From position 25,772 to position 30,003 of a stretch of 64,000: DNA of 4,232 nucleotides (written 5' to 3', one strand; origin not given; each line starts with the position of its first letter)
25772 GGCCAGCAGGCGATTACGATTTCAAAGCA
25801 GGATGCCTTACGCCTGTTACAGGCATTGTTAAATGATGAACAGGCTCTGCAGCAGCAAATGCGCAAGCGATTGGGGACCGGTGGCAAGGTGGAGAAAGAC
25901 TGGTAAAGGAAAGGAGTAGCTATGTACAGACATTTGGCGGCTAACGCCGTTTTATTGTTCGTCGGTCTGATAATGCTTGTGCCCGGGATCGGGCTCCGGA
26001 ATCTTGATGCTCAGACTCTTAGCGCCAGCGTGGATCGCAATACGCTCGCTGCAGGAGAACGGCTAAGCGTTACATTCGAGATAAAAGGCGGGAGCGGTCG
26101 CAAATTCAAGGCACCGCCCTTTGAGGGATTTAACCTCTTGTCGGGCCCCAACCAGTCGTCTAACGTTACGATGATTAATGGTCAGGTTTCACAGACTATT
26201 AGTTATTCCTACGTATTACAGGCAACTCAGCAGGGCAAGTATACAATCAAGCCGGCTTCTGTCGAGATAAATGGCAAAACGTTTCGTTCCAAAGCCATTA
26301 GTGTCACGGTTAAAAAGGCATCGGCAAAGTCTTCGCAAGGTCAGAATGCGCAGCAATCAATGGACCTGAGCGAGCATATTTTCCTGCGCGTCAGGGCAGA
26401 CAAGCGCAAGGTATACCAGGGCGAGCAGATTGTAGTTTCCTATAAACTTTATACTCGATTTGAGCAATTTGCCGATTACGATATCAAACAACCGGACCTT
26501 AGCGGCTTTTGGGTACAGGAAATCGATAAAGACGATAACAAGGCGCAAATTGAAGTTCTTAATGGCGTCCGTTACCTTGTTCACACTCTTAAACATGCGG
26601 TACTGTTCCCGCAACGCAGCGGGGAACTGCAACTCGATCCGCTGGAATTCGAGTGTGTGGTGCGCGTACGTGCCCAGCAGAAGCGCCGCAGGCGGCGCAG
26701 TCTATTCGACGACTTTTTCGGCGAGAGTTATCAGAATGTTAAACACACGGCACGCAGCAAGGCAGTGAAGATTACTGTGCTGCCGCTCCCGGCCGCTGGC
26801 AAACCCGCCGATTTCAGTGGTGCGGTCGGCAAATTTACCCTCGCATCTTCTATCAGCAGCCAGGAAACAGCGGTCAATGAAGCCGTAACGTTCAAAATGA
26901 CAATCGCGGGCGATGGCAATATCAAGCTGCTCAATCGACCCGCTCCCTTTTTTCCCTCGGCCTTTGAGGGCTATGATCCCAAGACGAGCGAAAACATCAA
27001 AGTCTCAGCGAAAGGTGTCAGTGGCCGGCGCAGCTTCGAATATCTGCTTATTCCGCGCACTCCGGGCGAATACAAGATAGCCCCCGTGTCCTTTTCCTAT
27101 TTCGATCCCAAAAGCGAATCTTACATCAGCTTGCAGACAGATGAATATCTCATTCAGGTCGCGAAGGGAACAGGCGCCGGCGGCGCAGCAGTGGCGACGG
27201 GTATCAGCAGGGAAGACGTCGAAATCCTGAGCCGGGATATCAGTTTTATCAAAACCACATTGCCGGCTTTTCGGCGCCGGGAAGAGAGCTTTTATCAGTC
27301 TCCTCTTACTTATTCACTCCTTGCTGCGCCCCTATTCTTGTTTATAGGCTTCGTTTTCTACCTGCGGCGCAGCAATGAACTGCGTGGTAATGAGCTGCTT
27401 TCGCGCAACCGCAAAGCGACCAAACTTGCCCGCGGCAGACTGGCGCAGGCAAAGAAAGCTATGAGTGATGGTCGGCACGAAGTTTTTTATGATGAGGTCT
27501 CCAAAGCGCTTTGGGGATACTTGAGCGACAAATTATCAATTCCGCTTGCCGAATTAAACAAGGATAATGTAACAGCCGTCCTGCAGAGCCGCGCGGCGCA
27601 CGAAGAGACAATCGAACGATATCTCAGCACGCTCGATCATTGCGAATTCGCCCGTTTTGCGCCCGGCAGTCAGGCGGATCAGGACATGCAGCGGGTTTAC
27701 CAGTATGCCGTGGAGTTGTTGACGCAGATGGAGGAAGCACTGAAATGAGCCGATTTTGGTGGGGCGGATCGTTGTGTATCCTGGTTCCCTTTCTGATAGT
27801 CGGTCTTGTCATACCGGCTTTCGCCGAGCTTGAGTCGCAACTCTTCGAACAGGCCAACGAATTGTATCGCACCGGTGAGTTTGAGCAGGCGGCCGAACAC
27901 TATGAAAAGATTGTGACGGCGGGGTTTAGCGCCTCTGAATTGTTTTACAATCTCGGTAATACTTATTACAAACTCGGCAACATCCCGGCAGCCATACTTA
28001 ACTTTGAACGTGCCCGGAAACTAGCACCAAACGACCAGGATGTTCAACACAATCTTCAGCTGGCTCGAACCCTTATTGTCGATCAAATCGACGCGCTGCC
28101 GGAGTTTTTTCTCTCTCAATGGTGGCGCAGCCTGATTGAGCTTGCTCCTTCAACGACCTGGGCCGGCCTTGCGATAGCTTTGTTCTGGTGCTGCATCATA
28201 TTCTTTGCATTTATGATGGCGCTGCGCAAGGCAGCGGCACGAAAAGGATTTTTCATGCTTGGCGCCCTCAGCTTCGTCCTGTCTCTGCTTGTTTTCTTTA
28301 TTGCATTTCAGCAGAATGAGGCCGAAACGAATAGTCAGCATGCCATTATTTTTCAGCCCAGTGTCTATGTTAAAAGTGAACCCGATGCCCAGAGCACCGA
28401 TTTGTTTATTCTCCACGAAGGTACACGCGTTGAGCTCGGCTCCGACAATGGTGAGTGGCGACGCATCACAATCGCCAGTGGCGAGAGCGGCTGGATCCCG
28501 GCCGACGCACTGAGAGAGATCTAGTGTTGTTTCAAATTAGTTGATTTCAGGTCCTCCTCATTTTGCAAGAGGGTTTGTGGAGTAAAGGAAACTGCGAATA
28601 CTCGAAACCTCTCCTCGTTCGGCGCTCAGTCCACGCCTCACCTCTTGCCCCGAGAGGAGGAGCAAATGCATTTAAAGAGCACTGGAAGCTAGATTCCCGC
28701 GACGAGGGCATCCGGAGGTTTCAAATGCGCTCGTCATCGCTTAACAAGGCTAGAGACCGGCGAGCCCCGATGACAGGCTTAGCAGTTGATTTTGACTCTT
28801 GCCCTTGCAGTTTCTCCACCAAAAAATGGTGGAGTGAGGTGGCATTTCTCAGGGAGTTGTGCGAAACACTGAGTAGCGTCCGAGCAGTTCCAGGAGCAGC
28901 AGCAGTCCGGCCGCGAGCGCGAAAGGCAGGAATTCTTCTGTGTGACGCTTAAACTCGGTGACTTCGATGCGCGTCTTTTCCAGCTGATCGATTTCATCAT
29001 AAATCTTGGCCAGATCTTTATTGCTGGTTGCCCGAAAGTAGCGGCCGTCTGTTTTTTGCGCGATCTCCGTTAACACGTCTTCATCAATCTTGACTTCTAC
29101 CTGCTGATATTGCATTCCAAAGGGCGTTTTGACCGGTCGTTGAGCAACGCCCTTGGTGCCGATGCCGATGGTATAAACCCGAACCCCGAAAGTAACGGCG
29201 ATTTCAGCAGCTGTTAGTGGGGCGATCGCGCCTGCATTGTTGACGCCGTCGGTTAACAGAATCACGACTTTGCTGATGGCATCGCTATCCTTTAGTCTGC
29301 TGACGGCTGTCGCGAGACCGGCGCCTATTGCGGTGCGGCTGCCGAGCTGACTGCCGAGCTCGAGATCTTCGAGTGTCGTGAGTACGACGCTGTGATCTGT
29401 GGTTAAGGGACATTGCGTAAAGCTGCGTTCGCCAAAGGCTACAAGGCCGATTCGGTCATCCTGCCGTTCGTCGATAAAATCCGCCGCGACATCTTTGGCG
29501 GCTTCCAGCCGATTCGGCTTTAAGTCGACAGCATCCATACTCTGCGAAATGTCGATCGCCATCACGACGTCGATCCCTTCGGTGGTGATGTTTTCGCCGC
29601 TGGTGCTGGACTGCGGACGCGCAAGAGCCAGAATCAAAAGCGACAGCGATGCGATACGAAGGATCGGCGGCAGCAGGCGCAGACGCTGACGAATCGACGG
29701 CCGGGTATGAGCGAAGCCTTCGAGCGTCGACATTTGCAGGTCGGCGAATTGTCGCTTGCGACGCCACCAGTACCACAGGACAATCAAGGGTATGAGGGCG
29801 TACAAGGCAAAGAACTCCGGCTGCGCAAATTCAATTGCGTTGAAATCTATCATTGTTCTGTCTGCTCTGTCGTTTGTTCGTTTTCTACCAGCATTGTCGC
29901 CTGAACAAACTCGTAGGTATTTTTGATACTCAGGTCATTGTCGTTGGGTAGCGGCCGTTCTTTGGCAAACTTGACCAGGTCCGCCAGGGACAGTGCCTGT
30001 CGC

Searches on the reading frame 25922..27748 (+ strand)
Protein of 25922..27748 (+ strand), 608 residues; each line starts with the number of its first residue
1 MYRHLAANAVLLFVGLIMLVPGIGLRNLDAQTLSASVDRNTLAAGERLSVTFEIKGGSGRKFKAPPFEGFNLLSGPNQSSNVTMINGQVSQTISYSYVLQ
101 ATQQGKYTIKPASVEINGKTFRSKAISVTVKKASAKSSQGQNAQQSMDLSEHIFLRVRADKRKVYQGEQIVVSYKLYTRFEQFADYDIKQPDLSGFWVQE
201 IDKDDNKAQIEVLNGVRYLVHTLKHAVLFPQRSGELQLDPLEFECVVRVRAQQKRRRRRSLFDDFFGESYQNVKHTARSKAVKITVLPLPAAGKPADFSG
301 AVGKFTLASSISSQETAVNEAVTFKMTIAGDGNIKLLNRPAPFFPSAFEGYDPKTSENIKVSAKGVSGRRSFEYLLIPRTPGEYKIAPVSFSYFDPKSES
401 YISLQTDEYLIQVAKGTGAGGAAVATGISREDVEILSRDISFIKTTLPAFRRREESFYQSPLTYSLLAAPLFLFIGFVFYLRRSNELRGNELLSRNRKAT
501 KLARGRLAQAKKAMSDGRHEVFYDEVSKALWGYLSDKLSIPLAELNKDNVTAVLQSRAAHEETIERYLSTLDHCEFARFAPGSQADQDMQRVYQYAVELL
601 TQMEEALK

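Call 11: search_protein_families(library=pfam, proteins=[window:25922-27748:+], max_evalue=0.01)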
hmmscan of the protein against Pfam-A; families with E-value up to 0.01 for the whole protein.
window:25922-27748:+ (608 aa): 3 families
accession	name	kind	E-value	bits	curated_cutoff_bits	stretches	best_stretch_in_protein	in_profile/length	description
PF13584.12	BatD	-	1.2e-48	164.1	24.1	3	35-130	1-92/92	BatD DUF11 like domain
PF17973.7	bMG10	-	0.00064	20.3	26.2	0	91-115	101-125/131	Bacterial Alpha-2-macroglobulin MG10 domain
PF05753.20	TRAP_beta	-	0.0017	18.3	22.4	0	68-122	64-110/178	Translocon-associated protein beta (TRAPB)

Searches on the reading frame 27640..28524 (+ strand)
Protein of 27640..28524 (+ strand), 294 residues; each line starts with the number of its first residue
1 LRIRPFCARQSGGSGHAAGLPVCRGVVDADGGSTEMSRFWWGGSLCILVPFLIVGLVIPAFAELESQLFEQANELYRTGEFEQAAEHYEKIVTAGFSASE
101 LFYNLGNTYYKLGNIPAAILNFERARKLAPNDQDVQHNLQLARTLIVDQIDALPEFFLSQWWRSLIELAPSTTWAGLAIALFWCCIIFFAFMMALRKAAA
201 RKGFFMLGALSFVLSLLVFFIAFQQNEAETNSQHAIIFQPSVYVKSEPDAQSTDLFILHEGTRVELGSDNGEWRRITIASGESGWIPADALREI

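Call 50: search_protein_families(library=pfam, proteins=[window:27640-28524:+], max_evalue=0.00001)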
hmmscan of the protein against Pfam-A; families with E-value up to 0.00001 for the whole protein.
window:27640-28524:+ (294 aa): 6 families
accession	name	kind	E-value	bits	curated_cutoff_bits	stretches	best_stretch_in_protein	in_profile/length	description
PF07719.23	TPR_2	-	5.6e-13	48.4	27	1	100-132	2-34/34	Tetratricopeptide repeat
PF00515.34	TPR_1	-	6.7e-13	48.3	27.8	1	100-132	2-34/34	Tetratricopeptide repeat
PF13432.12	TPR_16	-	8.1e-08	33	32.7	1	70-132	2-64/65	Tetratricopeptide repeat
PF13428.12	TPR_14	-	1e-06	29.2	23.5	0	101-139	3-41/44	Tetratricopeptide repeat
PF13414.12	TPR_11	-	1.2e-06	28.6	26.8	0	106-139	1-34/42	TPR repeat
PF13181.12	TPR_8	-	3e-06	27.4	25.7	0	100-132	2-34/34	Tetratricopeptide repeat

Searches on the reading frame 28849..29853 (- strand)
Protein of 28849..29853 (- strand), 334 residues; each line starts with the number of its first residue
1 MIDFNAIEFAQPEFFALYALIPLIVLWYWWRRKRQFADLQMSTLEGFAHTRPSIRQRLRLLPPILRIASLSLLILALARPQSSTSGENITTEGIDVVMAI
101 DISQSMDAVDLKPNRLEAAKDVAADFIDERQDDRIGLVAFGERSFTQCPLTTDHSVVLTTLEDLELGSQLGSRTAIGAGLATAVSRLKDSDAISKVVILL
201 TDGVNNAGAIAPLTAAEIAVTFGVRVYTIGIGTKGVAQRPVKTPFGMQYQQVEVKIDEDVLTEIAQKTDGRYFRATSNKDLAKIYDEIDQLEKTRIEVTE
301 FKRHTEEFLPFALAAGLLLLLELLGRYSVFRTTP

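Call 50: search_protein_families(library=pfam, proteins=[window:28849-29853:-], max_evalue=0.00001)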
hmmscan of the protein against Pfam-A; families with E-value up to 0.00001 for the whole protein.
window:28849-29853:- (334 aa): 4 families
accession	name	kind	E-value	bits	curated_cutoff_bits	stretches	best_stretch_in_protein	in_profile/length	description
PF00092.34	VWA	-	2.1e-21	77.4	23.8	1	95-286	1-173/174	von Willebrand factor type A domain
PF13519.12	VWA_2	-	2.4e-20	73.6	27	1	96-203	1-106/107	von Willebrand factor type A domain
PF07584.16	BatA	-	5.4e-13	49.6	25.9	1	7-80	2-77/77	Aerotolerance regulator N-terminal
PF01882.25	DUF58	-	5.5e-06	26.2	23.4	1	94-213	36-154/216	Protein of unknown function DUF58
